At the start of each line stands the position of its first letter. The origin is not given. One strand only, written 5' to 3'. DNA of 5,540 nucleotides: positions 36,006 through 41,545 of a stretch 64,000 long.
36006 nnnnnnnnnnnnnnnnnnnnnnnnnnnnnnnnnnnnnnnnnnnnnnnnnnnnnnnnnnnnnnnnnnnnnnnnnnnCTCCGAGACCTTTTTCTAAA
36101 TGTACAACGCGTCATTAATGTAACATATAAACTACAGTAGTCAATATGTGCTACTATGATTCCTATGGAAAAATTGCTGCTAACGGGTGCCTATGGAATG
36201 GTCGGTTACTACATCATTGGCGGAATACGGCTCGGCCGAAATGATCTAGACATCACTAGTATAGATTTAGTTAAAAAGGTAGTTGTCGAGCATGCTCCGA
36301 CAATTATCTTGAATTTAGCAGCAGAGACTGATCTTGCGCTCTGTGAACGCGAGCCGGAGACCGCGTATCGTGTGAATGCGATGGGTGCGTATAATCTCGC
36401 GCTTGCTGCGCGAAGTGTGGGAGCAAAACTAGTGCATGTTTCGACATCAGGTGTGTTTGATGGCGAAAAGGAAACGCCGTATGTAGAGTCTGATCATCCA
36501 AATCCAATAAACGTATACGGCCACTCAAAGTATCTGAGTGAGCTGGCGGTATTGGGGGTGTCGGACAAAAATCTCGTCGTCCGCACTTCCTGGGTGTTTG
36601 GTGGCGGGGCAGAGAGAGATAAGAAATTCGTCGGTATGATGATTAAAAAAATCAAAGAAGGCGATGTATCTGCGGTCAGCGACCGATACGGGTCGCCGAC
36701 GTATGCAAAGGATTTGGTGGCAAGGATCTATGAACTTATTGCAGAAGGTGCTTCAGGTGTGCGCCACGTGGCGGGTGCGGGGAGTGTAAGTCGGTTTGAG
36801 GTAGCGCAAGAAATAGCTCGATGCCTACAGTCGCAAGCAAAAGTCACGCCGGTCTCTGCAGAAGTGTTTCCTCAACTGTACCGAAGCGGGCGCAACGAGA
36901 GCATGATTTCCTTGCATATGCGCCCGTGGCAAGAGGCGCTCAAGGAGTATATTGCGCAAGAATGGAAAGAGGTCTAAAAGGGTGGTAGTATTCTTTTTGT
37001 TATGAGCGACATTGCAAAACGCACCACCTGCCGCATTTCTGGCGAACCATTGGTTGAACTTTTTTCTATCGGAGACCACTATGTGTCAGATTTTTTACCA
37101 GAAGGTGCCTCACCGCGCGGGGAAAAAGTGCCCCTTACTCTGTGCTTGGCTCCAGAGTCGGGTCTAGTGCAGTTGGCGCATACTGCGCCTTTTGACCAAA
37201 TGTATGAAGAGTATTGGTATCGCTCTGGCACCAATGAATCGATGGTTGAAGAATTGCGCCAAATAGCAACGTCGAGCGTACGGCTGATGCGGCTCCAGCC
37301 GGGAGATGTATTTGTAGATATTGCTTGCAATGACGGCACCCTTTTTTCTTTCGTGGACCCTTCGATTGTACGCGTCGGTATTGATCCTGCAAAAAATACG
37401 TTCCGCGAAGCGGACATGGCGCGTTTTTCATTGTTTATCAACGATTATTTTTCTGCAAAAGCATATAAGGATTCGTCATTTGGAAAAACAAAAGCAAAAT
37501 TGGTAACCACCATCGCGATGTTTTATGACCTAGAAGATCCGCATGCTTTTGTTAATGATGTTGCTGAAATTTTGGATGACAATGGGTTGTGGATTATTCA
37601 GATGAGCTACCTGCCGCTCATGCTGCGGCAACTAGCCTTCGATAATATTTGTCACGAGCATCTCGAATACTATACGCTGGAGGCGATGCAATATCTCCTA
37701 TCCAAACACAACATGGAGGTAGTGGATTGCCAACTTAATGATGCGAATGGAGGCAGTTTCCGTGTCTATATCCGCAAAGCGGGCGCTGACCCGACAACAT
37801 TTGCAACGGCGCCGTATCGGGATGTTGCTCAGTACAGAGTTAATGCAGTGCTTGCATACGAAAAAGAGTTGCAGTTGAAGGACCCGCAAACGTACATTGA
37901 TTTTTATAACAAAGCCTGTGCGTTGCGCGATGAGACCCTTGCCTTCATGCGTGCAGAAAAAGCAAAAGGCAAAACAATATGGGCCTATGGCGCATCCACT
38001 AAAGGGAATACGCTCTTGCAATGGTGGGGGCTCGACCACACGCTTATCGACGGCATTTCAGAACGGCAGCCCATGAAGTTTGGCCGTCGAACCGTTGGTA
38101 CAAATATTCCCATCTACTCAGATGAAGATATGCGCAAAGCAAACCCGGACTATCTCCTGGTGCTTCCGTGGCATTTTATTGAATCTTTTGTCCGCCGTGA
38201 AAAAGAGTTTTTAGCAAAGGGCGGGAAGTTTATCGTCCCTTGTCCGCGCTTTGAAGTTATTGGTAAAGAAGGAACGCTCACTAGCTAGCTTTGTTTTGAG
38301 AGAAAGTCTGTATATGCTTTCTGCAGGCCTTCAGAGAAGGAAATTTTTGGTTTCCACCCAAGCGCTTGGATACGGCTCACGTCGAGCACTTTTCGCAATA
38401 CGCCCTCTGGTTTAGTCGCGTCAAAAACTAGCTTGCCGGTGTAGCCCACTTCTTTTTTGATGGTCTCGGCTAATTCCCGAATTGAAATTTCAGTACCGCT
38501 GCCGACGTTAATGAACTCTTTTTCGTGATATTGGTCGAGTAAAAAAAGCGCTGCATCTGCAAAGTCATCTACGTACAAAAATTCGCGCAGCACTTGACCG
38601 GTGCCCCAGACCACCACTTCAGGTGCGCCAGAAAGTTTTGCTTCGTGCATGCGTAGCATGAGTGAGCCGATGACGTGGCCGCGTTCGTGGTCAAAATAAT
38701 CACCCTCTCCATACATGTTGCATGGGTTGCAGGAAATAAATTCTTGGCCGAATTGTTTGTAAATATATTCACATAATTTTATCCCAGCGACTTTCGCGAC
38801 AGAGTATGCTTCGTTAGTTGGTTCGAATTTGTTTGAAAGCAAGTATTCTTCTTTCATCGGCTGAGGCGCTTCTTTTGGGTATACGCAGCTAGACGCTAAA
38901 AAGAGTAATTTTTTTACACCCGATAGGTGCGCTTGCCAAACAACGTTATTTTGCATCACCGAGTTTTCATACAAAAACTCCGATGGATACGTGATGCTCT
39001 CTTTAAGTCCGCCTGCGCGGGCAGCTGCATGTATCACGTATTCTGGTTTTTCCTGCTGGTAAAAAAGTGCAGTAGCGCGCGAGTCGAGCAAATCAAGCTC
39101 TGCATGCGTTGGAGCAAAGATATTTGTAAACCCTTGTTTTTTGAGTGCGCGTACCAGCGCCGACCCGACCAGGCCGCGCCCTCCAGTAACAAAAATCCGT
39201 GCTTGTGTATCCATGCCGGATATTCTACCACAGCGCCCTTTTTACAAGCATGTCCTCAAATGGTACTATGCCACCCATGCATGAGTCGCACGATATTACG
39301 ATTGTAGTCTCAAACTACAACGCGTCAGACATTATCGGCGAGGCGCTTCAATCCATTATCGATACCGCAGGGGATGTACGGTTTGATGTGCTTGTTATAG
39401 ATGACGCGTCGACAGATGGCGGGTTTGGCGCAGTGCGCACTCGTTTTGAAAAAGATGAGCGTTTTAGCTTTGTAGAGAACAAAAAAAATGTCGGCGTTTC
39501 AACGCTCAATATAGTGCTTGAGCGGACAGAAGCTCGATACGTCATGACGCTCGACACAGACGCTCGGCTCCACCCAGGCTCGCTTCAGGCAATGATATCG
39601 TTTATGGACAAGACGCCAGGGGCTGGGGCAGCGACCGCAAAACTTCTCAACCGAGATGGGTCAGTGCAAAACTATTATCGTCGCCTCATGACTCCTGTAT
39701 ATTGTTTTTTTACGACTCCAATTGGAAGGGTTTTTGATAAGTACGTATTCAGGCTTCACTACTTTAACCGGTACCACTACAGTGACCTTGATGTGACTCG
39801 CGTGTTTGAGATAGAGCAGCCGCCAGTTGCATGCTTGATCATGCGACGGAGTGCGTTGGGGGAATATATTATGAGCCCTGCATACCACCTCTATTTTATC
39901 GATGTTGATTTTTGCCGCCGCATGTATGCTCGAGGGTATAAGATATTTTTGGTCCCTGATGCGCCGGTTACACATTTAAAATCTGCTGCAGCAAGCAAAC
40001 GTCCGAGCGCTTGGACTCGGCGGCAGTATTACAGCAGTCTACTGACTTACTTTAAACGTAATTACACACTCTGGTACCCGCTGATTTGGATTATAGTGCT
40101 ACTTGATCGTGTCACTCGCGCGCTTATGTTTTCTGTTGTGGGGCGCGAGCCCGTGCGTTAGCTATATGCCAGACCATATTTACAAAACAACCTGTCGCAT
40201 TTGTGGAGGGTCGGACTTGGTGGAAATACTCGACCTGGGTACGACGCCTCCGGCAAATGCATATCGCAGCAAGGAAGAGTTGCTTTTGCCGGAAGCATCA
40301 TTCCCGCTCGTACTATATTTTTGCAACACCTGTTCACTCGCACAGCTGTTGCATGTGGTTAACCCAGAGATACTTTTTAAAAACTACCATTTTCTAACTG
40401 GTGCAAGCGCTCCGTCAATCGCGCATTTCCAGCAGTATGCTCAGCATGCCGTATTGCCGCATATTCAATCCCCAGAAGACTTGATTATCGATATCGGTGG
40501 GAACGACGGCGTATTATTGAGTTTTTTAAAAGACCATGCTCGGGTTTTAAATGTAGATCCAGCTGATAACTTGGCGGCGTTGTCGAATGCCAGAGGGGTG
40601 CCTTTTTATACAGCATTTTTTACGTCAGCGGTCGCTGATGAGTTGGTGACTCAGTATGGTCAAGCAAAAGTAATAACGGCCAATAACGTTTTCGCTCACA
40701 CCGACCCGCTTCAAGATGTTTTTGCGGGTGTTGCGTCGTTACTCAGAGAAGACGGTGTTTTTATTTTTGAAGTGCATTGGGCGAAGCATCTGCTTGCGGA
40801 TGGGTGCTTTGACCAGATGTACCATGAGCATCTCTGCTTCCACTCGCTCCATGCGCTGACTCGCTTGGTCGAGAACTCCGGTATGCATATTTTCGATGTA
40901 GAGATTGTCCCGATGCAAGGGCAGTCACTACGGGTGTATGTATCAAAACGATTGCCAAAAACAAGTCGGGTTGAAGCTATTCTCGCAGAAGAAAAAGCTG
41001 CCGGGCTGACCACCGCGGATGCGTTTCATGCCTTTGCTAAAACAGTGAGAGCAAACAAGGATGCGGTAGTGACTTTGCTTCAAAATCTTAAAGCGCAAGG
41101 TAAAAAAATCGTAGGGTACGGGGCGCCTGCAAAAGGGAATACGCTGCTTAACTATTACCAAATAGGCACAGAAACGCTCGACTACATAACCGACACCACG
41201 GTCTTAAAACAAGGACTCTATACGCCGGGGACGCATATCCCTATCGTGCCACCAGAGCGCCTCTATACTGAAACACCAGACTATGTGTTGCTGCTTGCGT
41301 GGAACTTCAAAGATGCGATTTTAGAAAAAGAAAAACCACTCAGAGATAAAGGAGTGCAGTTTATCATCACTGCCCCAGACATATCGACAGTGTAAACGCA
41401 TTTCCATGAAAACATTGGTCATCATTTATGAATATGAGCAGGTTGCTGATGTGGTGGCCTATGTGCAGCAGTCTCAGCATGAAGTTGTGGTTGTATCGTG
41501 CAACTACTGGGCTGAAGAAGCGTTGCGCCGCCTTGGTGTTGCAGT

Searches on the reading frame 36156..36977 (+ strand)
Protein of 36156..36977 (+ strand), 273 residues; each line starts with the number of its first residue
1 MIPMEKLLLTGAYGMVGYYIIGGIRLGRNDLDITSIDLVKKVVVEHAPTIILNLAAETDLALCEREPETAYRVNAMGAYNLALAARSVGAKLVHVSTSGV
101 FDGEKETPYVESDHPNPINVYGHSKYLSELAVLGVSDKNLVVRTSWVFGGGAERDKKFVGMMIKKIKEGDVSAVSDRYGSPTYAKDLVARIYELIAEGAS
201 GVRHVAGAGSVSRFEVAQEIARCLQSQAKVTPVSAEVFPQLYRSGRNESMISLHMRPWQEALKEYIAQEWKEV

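Call 6: search_protein_families(library=pfam, proteins=[window:36156-36977:+], max_evalue=0.001)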
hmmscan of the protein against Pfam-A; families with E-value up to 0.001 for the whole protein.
window:36156-36977:+ (273 aa): 6 families
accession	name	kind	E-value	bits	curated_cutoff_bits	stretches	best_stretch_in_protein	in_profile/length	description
PF04321.23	RmlD_sub_bind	-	4.6e-62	210.1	27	1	6-268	2-284/287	RmlD substrate binding domain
PF01370.27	Epimerase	-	4.9e-22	79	20.9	1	29-197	46-227/240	NAD dependent epimerase/dehydratase family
PF16363.11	GDP_Man_Dehyd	-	1.6e-16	61.1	27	1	31-160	59-194/332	GDP-mannose 4,6 dehydratase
PF02719.21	Polysacc_synt_2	-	2.8e-08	33.7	20.2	1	32-143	62-160/293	Polysaccharide biosynthesis protein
PF07993.18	NAD_binding_4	-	1.9e-06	27.7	20.1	1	49-169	90-233/258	Male sterility protein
PF01073.25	3Beta_HSD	-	8.4e-05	22.2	22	1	32-187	53-221/280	3-beta hydroxysteroid dehydrogenase/isomerase family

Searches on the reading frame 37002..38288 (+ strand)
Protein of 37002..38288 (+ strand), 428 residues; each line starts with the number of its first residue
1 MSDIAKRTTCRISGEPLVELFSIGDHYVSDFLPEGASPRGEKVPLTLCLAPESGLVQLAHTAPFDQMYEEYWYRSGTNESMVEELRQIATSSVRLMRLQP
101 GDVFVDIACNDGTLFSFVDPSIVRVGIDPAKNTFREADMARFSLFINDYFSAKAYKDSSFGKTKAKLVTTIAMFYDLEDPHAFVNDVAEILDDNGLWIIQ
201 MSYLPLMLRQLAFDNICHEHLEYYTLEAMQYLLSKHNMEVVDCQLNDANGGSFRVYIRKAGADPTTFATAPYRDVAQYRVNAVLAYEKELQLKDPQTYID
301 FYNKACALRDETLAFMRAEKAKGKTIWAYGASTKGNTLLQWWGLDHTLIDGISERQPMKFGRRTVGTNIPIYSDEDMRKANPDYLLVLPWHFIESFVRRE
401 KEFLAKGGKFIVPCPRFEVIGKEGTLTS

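Call 5: search_protein_families(library=pfam, proteins=[window:37002-38288:+], max_evalue=0.001)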
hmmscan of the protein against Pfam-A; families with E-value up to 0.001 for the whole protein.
window:37002-38288:+ (428 aa): 3 families
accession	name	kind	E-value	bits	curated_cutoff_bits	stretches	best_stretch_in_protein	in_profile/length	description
PF08484.17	Methyltransf_14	-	1.4e-44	152.1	23.5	1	248-415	2-160/160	C-methyltransferase C-terminal domain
PF13489.12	Methyltransf_23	-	3.8e-09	36.9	27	1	98-241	20-162/164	Methyltransferase domain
PF08421.16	Methyltransf_13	-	1.7e-05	25.3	31.3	1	10-68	1-62/62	Putative zinc binding domain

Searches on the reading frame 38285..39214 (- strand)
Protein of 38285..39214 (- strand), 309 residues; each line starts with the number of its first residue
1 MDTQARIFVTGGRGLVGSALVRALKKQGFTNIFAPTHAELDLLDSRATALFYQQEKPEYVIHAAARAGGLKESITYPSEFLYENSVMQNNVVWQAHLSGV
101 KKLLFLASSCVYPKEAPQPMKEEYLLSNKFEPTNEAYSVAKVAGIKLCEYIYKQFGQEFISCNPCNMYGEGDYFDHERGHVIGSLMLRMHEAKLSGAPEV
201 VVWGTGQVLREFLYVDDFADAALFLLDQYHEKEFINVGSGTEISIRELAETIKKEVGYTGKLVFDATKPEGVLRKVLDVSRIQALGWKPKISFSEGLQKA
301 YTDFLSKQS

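Call 5: search_protein_families(library=pfam, proteins=[window:38285-39214:-], max_evalue=0.001)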
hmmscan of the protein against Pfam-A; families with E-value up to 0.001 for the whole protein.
window:38285-39214:- (309 aa): 4 families
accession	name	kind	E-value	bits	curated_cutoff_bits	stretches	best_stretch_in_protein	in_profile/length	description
PF01370.27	Epimerase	-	6.1e-58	196.5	20.9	1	7-238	1-240/240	NAD dependent epimerase/dehydratase family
PF16363.11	GDP_Man_Dehyd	-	3e-21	76.7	27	1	39-299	58-331/332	GDP-mannose 4,6 dehydratase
PF04321.23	RmlD_sub_bind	-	7e-10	38.9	27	1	6-66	2-61/287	RmlD substrate binding domain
PF02719.21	Polysacc_synt_2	-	0.00019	21.2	20.2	0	44-107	65-127/293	Polysaccharide biosynthesis protein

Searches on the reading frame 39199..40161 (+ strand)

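Call 5: search_protein_families(library=pfam, proteins=[window:39199-40161:+], max_evalue=0.001)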
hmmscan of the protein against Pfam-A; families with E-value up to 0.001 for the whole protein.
window:39199-40161:+ (320 aa): 3 families
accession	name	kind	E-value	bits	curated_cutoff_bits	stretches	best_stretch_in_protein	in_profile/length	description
PF00535.33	Glycos_transf_2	-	3e-17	63.5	23.3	1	34-188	1-132/168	Glycosyl transferase family 2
PF13641.12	Glyco_tranf_2_3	-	2.8e-09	37.8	27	1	31-267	1-219/230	Glycosyltransferase like family 2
PF13632.12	Glyco_trans_2_3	-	1.6e-06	28.5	27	0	114-164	1-48/198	Glycosyl transferase family group 2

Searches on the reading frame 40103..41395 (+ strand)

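Call 5: search_protein_families(library=pfam, proteins=[window:40103-41395:+], max_evalue=0.001)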
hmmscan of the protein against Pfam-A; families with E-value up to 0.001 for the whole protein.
window:40103-41395:+ (430 aa): 5 families
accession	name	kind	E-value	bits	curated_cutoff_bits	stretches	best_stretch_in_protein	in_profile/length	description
PF08484.17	Methyltransf_14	-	4.1e-54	183.1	23.5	1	271-425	2-160/160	C-methyltransferase C-terminal domain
PF08421.16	Methyltransf_13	-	3.8e-21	75.5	31.3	1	31-92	1-62/62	Putative zinc binding domain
PF13489.12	Methyltransf_23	-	6.4e-13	49.2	27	1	127-260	25-158/164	Methyltransferase domain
PF08242.18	Methyltransf_12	-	1.6e-07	32.4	30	1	129-220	1-98/98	Methyltransferase domain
PF08241.18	Methyltransf_11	-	5.1e-05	24.3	21.2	1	130-222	2-95/95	Methyltransferase domain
